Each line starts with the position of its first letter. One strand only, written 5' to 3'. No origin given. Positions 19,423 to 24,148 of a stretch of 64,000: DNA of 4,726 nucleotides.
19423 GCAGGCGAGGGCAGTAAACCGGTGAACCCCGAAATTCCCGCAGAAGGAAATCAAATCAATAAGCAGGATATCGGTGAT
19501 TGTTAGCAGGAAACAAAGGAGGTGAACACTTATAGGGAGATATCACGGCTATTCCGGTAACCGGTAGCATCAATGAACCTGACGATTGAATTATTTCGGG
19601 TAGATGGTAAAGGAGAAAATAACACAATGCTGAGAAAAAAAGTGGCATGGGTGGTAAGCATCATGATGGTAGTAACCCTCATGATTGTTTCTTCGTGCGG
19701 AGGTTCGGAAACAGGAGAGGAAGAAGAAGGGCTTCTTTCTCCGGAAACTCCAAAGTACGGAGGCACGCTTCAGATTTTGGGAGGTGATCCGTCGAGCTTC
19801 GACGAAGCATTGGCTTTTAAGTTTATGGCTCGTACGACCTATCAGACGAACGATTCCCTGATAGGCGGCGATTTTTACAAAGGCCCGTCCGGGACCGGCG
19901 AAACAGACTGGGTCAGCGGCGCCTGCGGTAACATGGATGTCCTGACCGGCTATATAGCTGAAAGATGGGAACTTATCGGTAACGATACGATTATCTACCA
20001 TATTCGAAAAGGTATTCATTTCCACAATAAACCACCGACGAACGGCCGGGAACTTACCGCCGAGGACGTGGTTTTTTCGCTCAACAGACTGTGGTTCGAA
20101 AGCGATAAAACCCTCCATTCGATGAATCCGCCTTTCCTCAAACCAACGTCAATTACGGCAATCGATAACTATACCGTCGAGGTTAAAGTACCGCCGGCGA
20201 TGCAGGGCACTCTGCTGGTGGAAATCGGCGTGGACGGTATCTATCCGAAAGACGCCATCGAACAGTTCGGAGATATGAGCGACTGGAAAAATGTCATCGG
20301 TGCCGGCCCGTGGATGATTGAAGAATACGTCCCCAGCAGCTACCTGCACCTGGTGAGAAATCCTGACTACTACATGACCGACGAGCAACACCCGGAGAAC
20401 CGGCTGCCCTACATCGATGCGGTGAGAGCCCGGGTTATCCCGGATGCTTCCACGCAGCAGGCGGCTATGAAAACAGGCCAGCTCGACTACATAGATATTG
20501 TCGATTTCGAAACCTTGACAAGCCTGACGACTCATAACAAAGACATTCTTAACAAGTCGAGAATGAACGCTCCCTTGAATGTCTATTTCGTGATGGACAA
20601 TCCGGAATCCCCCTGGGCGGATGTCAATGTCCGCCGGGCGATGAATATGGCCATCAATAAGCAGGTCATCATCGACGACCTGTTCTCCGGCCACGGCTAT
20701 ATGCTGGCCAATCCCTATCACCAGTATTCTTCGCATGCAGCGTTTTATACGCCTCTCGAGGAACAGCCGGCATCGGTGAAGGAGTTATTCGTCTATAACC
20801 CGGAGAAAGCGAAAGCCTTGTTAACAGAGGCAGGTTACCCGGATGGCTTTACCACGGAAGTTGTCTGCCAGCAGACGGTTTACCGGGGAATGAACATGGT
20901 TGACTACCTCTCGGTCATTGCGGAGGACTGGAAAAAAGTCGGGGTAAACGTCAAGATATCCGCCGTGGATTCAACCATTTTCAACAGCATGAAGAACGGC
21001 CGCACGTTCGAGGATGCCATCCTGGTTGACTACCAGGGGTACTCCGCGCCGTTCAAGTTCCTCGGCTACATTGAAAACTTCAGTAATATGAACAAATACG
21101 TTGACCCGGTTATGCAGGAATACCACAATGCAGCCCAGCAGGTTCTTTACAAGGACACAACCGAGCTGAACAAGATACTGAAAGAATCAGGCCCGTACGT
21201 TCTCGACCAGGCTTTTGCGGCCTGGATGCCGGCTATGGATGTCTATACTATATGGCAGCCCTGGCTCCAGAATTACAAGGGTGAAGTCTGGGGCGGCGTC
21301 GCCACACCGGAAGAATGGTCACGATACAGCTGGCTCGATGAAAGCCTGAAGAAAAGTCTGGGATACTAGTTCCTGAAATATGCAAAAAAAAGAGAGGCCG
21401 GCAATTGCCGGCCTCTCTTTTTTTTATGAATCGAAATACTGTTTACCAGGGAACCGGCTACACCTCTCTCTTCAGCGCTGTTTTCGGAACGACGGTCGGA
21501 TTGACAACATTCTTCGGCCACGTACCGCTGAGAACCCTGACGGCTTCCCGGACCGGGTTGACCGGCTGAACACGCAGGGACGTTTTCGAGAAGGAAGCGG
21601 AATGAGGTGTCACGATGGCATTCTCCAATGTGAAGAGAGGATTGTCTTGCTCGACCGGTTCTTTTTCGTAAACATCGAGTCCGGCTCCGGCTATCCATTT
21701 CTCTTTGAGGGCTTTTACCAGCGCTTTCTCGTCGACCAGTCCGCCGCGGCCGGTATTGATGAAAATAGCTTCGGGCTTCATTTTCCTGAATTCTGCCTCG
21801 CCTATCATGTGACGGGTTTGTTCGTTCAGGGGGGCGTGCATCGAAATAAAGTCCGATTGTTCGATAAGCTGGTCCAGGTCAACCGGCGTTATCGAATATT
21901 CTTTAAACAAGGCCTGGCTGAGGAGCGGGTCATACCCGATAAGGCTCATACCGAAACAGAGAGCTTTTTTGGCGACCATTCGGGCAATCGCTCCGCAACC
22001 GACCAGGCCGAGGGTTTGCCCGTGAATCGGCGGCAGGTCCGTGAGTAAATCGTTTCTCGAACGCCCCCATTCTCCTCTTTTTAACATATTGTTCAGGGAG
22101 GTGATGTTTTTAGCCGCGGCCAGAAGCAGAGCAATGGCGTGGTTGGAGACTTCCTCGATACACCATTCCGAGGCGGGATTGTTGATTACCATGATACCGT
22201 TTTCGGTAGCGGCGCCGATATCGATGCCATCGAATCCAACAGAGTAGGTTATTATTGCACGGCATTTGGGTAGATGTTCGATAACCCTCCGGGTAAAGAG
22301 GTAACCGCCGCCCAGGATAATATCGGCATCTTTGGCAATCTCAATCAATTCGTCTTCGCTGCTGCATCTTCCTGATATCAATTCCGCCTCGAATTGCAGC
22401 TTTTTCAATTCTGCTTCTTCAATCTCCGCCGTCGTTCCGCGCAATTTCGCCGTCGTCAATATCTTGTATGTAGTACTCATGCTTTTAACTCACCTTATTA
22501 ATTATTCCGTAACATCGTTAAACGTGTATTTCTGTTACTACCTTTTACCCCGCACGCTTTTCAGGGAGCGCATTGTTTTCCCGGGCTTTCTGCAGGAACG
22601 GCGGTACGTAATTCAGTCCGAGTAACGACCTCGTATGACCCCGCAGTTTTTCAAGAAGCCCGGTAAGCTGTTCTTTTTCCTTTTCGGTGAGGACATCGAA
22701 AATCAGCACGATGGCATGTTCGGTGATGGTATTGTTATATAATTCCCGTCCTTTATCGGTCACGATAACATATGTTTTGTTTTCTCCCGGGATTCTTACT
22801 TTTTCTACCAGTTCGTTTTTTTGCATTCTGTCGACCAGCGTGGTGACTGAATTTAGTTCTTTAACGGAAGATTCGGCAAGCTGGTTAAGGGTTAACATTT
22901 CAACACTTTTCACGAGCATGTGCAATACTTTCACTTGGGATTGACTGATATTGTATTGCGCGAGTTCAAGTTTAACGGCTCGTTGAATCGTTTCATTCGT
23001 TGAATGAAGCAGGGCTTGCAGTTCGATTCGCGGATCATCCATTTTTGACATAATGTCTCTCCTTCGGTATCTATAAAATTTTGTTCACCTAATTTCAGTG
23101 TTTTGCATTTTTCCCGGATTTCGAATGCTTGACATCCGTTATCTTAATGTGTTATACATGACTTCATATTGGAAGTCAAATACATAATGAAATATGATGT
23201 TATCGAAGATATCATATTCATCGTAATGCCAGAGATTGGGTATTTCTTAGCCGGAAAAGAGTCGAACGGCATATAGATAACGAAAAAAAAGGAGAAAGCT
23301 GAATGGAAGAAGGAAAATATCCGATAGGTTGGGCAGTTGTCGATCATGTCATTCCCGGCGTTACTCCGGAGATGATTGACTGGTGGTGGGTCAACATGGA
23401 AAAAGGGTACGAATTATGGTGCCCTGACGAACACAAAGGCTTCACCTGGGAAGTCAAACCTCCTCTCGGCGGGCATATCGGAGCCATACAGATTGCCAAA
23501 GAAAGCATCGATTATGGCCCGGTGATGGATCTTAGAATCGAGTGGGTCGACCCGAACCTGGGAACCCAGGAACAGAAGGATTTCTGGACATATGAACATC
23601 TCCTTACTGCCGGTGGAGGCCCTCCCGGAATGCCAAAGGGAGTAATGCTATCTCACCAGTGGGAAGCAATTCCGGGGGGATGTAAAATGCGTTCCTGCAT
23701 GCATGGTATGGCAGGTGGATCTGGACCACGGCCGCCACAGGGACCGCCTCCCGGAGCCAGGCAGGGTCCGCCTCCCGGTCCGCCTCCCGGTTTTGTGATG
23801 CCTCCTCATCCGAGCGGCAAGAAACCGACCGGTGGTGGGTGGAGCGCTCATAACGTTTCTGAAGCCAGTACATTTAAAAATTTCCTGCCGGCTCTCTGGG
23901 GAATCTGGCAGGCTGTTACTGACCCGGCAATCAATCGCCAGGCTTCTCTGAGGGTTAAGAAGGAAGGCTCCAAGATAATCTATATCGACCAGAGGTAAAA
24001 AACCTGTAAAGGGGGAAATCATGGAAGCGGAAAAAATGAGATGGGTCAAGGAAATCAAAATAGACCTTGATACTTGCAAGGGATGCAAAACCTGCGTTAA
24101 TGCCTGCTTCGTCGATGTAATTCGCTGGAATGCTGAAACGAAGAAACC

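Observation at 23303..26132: Hydrolase-like protein + 2x[4Fe-4S] ferredoxin + SdhA/AprA-superfamily flavoprotein triad with atypical active-site motif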

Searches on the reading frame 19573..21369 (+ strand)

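Call 3: search_protein_families(library=pfam, proteins=[window:19573-21369:+], max_evalue=0.01)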
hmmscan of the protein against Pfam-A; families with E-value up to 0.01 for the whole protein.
window:19573-21369:+ (598 aa): 1 family
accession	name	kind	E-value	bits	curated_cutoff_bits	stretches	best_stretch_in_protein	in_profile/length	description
PF00496.27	SBP_bac_5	-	2.6e-64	218.1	32.4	1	128-500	6-360/368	Bacterial extracellular solute-binding proteins, family 5 Middle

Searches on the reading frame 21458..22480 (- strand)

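Call 3: search_protein_families(library=pfam, proteins=[window:21458-22480:-], max_evalue=0.01)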
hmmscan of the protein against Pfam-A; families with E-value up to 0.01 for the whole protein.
window:21458-22480:- (340 aa): 3 families
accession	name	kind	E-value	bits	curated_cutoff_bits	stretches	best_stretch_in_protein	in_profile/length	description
PF02826.25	2-Hacid_dh_C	-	4.7e-62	209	25.1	1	116-295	1-178/178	D-isomer specific 2-hydroxyacid dehydrogenase, NAD binding domain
PF00389.36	2-Hacid_dh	-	2.4e-16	60.1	24.6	1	31-170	21-103/134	D-isomer specific 2-hydroxyacid dehydrogenase, catalytic domain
PF22660.2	RS_preATP-grasp-like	-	0.0025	18.6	27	0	155-186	2-33/98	Ribonucleotide synthetase preATP-grasp domain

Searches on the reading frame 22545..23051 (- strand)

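Call 3: search_protein_families(library=pfam, proteins=[window:22545-23051:-], max_evalue=0.01)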
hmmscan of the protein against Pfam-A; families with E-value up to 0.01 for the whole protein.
window:22545-23051:- (168 aa): 3 families
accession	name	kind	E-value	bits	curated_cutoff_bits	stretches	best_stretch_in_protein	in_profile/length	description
PF01047.28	MarR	-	4e-05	23.9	24.6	1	35-89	1-54/59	MarR family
PF12802.13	MarR_2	-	0.003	18.1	27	1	34-88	2-56/61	MarR family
PF22381.2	Staph_reg_Sar_Rot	-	0.0039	17.7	27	1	30-106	7-83/85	Transcriptional regulator SarA/Rot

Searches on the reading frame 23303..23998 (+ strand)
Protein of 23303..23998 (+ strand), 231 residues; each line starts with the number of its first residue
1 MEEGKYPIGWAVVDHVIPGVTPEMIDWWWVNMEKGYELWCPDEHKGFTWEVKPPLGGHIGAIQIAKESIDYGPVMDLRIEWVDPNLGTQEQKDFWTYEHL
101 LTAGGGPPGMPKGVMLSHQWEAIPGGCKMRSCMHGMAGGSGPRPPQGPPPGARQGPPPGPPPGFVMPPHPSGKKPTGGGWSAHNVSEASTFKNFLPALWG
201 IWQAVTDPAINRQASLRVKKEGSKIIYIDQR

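Call 3: search_protein_families(library=pfam, proteins=[window:23303-23998:+], max_evalue=0.01)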
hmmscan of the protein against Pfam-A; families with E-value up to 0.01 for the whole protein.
window:23303-23998:+ (231 aa): 1 family
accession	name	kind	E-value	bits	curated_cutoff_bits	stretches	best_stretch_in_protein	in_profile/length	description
PF18089.7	DAPG_hydrolase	-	3.7e-11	43.4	22.7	1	12-199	33-222/223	DAPG hydrolase PhiG domain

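Call 4: search_protein_families(library=ncbifam, proteins=[window:23303-23998:+], max_evalue=0.01)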
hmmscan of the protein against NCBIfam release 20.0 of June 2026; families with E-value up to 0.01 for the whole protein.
window:23303-23998:+ (231 aa): 0 families

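Call 17: search_solved_structures(query=window:23303-23998:+, max_evalue=1, show_alignments=2)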
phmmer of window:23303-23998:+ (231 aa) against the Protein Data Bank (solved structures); distinct sequences matched with E-value up to 1: 4.
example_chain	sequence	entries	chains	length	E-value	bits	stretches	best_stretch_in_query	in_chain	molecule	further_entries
2eyv_A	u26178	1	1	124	0.13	14.7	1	107-163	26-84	v-crk sarcoma virus CT10 oncogene homolog isoform a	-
1ju5_A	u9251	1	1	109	0.49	12.8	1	132-163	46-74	Crk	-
5xey_A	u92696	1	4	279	0.6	12.5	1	17-53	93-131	phloretin hydrolase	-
5xe5_A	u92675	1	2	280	0.6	12.5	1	17-53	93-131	phloretin hydrolase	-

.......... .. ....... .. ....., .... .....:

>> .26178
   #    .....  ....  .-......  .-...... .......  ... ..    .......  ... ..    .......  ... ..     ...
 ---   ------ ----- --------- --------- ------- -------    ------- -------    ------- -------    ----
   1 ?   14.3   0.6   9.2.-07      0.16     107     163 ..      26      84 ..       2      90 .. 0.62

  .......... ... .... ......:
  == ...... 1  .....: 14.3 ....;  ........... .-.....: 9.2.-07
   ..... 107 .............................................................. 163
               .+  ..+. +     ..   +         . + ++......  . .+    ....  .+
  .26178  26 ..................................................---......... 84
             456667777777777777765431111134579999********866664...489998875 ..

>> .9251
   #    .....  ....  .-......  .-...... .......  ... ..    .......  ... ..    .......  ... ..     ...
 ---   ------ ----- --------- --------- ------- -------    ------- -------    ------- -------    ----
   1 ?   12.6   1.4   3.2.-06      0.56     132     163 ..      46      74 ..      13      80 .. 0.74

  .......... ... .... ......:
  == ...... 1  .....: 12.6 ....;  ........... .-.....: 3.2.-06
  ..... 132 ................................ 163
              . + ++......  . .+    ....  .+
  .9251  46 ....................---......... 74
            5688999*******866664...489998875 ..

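Call 50: search_solved_structures(query=A2, max_evalue=0.01, show_alignments=3)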
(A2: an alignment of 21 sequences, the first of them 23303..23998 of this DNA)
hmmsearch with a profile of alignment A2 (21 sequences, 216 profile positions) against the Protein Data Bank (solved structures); distinct sequences matched with E-value up to 0.01: 3.
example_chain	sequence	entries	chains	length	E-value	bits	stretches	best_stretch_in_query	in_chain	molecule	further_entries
5xe5_A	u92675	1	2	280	1.7e-30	109.7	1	18-193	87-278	phloretin hydrolase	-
5xey_A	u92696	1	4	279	1.8e-30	109.7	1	18-193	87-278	phloretin hydrolase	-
3hwp_A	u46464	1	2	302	2.1e-23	86.5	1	16-193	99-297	PhlG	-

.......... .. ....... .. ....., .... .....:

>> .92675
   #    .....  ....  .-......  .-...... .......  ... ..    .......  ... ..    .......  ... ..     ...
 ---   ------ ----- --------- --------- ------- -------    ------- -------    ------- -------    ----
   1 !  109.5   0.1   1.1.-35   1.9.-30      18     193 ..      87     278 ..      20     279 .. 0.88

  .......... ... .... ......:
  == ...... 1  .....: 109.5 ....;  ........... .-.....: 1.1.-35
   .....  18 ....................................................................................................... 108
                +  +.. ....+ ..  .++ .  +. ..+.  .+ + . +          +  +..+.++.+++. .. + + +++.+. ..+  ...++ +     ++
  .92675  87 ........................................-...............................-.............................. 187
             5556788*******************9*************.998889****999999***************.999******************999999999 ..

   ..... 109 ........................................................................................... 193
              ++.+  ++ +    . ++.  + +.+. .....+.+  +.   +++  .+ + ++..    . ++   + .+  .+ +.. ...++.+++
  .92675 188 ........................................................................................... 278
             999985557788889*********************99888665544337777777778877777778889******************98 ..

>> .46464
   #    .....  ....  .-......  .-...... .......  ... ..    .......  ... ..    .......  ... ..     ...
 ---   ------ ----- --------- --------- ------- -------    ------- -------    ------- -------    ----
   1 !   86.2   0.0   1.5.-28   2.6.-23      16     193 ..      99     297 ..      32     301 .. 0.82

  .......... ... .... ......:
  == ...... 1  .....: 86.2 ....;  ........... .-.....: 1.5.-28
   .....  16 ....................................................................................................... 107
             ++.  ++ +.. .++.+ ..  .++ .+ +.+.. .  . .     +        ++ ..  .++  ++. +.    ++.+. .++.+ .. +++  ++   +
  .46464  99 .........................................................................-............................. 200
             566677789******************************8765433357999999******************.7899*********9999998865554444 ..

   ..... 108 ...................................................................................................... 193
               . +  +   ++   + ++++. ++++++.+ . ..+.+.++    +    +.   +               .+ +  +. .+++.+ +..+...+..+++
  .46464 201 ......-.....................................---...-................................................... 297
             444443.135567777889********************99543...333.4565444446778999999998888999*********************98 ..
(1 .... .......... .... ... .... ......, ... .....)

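Call 98: predict_structure(alignment_id=A2)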
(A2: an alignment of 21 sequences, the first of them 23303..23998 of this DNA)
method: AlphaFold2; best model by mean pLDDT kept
length: 231 residues; sequences in the alignment: 21
mean_pLDDT: 82.7   pTM: 0.78
mean pLDDT of the five models: 82.7, 79.6, 79.4, 77.4, 77.0
residues with pLDDT >= 90: 135; 70-90: 47; 50-70: 28; < 50: 21
segments of 3 or more residues with pLDDT < 50: 137-156
pLDDT, mean of each block of 10 residues (from residue 1): 82 96 93 94 95 86 94 92 92 93 77 89 97 66 38 51 84 90 93 96 87 63 57 52
secondary structure, 60 per line:
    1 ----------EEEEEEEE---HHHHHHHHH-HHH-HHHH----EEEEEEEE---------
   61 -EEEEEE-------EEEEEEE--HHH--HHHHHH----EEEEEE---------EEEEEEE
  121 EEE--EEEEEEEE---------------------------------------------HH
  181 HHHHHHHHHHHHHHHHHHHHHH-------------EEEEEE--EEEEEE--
elements in order: E11-18 H22-30 H36-39 E44-51 E62-67 E75-81 H89-94 E99-104 E114-123 E126-133 H179-202 E216-221 E224-229

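Call 100: fold_search(model_id=the predicted structure, library=pdb)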
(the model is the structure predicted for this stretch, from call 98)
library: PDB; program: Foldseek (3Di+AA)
matches with E <= 10: 459; with E <= 0.001: 20
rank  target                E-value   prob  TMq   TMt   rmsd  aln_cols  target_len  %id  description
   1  5xey_A                2.5e-06  1.00  0.51  0.43   7.8       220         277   21  Discovery and structural analysis of a phloretin hydrolase from the opportunistic pathogen Mycobacterium abscessus (released 2018-05-02)
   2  5xe5_A                2.7e-06  1.00  0.50  0.42   7.4       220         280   22  Discovery and structural analysis of a phloretin hydrolase from the opportunistic pathogen Mycobacterium abscessus (released 2018-05-02)
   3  5xey_B                9.2e-06  1.00  0.52  0.45   7.1       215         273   20  Discovery and structural analysis of a phloretin hydrolase from the opportunistic pathogen Mycobacterium abscessus (released 2018-05-02)
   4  3hwp_A                1.8e-05  1.00  0.49  0.40   9.7       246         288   15  Crystal structure and computational analyses provide insights into the catalytic mechanism of 2, 4-diacetylphlorogluci (released 2009-12-15)
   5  5xey_D                2.0e-05  1.00  0.49  0.46   6.5       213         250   17  Discovery and structural analysis of a phloretin hydrolase from the opportunistic pathogen Mycobacterium abscessus (released 2018-05-02)
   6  6v8s_J                3.2e-04  1.00  0.34  0.49   6.7       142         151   16  Crystal structure of Ara h 8.0201 (released 2020-12-16)
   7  2bk0_A                4.1e-04  1.00  0.35  0.50   6.0       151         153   12  Crystal structure of the major celery allergen Api G 1 (released 2005-06-13)
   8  5xey_C                4.9e-04  1.00  0.48  0.43   6.8       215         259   19  Discovery and structural analysis of a phloretin hydrolase from the opportunistic pathogen Mycobacterium abscessus (released 2018-05-02)
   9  7wa9                  4.9e-04  1.00  0.35  0.53   5.2       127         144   17  Crystal structure of MSMEG_5634 from Mycobacterium smegmatis (released 2022-10-19)
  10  1xfs_A                5.5e-04  1.00  0.35  0.51   5.3       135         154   12  X-Ray Crystal Structure of Protein NE0264 from Nitrosomonas europaea. Northeast Structural Genomics Consortium Target  (released 2004-09-28)
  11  3q63_A                5.5e-04  1.00  0.30  0.49   6.2       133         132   20  X-ray crystal structure of protein MLL2253 from Mesorhizobium loti, Northeast Structural Genomics Consortium Target Ml (released 2011-01-12)
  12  2rer                  7.0e-04  1.00  0.33  0.47   4.6       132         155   14  Crystal structure of the aromatase/cyclase domain of TcmN from Streptomyces glaucescens (released 2008-04-22)
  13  3q63_F                7.5e-04  1.00  0.30  0.47   6.3       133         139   20  X-ray crystal structure of protein MLL2253 from Mesorhizobium loti, Northeast Structural Genomics Consortium Target Ml (released 2011-01-12)
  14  2res                  8.4e-04  1.00  0.33  0.48   4.9       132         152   15  Tetracenomycin ARO/CYC mutant R69A (released 2008-04-22)
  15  3q63_E                8.4e-04  1.00  0.30  0.47   6.9       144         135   21  X-ray crystal structure of protein MLL2253 from Mesorhizobium loti, Northeast Structural Genomics Consortium Target Ml (released 2011-01-12)
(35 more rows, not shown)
